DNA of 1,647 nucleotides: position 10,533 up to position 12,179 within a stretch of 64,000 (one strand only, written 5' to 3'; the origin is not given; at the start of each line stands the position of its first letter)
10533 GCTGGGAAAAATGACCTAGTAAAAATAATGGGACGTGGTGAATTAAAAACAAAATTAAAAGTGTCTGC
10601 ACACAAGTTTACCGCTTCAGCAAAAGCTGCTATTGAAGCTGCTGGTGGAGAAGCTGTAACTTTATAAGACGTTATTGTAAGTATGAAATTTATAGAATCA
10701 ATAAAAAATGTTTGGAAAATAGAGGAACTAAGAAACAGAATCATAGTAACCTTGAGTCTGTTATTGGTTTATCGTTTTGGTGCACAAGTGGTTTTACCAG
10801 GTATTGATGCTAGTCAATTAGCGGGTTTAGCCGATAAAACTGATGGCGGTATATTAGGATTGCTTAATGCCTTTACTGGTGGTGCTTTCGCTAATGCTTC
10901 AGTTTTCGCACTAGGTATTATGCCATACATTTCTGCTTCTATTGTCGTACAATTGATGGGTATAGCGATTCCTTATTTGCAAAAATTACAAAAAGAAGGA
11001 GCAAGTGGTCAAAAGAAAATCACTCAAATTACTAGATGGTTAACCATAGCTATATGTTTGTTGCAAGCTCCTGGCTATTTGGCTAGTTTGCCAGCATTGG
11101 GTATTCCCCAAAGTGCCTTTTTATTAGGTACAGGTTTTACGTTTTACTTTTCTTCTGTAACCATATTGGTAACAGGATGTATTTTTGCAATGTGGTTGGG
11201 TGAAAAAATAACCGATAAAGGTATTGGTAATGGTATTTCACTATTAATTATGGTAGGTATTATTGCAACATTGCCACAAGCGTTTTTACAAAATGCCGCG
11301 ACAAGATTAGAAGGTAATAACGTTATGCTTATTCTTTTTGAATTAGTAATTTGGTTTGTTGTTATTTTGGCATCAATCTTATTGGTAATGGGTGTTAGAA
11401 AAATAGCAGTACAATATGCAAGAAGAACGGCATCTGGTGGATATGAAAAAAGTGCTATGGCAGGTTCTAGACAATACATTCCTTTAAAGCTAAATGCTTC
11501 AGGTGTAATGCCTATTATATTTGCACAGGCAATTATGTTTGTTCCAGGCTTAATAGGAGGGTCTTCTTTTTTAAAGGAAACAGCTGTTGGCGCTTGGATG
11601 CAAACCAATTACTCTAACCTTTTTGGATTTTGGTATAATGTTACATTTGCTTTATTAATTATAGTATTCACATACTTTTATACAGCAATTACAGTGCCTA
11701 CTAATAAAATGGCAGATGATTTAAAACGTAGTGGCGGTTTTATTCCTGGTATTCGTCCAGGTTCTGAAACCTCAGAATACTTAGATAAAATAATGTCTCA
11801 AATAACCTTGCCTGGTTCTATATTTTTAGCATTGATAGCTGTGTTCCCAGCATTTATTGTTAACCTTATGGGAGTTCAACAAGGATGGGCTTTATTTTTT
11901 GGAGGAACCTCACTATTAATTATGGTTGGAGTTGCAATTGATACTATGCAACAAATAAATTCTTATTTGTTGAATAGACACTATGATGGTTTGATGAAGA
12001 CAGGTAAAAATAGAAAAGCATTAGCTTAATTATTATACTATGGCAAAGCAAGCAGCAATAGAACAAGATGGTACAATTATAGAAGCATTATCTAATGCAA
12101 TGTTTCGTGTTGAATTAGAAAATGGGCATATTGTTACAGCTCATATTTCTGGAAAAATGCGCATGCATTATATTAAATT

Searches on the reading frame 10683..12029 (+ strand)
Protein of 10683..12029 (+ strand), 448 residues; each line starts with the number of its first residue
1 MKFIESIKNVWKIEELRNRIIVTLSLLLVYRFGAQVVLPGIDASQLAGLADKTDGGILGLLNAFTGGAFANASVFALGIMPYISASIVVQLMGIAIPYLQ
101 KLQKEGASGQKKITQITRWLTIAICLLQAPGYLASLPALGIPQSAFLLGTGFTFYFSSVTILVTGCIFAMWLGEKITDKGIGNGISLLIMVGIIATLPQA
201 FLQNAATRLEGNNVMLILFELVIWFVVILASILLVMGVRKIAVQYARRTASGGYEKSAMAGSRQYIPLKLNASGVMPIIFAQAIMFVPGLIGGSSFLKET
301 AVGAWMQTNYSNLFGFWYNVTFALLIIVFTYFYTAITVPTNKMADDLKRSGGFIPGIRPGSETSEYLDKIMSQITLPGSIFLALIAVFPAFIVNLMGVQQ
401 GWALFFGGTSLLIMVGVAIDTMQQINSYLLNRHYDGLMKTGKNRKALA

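Call 16: search_protein_families(library=ncbifam, proteins=[window:10683-12029:+], max_evalue=1e-10)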
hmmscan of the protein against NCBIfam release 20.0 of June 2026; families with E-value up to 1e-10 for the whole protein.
window:10683-12029:+ (448 aa): 3 families
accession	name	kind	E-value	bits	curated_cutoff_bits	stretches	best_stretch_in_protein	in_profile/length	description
TIGR00967.1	3a0501s007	equivalog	5.7e-109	364.7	253.6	1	17-433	1-413/414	preprotein translocase subunit SecY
TIGR02920.1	acc_sec_Y2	equivalog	8.4e-46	156.6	249.6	1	18-437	4-394/395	accessory Sec system protein translocase subunit SecY2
NF009082.0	PRK12417.1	equivalog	9.6e-45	152.9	353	1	18-438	14-402/406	accessory Sec system protein translocase subunit SecY2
